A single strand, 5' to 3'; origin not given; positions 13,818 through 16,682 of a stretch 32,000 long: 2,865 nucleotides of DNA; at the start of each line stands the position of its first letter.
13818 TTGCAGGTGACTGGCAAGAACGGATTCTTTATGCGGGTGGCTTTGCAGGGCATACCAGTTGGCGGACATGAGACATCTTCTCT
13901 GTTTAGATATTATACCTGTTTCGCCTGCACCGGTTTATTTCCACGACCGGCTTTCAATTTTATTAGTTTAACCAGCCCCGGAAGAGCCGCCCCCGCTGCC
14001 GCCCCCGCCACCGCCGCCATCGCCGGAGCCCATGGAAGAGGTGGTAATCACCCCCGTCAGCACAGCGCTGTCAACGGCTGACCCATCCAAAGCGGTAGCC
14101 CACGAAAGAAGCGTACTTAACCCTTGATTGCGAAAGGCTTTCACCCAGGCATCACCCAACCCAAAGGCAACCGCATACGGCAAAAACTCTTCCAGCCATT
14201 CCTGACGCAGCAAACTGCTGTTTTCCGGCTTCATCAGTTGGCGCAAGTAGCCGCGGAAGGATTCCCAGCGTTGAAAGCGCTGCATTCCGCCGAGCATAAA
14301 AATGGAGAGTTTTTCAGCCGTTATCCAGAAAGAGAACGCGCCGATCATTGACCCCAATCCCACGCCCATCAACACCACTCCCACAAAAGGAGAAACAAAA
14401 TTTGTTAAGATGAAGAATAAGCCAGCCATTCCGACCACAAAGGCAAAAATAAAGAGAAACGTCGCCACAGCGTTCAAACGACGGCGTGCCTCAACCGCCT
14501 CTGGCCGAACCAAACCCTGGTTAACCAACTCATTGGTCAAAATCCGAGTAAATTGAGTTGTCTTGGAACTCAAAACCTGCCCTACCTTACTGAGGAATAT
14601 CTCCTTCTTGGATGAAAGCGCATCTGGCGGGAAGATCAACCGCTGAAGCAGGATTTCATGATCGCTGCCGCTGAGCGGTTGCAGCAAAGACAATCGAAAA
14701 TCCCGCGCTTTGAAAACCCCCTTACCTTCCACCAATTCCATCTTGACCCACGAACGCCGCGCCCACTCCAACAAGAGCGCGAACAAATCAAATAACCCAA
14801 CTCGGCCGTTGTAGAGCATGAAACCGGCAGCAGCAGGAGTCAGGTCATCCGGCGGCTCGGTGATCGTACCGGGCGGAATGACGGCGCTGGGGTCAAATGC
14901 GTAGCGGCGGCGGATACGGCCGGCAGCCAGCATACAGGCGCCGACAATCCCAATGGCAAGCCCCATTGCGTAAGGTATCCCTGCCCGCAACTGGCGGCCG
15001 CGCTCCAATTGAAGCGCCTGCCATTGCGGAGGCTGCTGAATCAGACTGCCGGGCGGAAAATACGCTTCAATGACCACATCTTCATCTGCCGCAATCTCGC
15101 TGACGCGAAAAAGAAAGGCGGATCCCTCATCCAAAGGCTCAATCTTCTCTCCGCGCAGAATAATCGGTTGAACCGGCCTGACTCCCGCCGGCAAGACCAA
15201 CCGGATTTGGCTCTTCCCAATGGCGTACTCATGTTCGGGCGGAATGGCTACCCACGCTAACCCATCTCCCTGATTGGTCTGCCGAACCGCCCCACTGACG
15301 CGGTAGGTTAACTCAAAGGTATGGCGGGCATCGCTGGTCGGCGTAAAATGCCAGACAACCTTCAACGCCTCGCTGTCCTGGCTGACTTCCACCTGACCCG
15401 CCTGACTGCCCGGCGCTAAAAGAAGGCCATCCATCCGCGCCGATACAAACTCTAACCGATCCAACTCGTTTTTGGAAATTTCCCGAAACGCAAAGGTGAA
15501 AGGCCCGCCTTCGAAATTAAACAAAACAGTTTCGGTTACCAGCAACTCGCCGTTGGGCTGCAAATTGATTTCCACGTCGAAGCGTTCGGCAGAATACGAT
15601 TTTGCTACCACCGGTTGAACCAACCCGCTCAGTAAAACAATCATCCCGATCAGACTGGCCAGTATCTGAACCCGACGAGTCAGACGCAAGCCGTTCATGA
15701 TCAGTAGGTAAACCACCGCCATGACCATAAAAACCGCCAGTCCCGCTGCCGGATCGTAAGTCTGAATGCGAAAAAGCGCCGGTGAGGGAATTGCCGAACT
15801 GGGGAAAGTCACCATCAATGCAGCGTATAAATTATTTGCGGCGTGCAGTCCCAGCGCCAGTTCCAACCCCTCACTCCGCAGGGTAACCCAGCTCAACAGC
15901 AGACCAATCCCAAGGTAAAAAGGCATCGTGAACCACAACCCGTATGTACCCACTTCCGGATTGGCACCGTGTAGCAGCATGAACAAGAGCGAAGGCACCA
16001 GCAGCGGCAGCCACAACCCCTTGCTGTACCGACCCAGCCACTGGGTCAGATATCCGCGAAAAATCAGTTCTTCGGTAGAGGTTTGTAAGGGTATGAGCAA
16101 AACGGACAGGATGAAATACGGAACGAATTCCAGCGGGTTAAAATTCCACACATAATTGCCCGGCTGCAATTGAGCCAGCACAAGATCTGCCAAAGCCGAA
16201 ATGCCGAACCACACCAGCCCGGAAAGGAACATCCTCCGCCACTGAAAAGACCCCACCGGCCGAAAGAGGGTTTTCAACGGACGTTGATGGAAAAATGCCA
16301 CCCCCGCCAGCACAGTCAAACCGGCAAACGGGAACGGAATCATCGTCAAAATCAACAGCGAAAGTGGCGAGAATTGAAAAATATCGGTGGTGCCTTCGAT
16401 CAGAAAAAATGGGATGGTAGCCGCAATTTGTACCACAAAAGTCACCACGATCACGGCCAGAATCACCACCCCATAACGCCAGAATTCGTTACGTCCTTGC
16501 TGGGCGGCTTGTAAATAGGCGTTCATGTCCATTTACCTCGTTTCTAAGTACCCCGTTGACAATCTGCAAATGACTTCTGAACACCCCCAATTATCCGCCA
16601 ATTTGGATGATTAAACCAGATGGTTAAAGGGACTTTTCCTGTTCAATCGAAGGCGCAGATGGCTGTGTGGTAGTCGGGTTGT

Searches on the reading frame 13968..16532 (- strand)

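Call 25: search_protein_families(library=pfam, proteins=[window:13968-16532:-], max_evalue=0.00001)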
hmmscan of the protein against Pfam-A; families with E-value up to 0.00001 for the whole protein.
window:13968-16532:- (854 aa): 3 families
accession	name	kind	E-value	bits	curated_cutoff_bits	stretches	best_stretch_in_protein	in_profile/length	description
PF20990.2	DUF2207_C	-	3.2e-25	89.7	33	1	559-800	7-247/247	Predicted membrane protein (DUF2207) C-terminal domain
PF09972.14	DUF2207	-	1.7e-16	61.4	24.4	1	316-492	3-172/172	Predicted membrane protein (DUF2207) N-terminal domain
PF02517.21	Rce1-like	-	1.1e-15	58.2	22.4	1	136-235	4-92/93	Type II CAAX prenyl endopeptidase Rce1-like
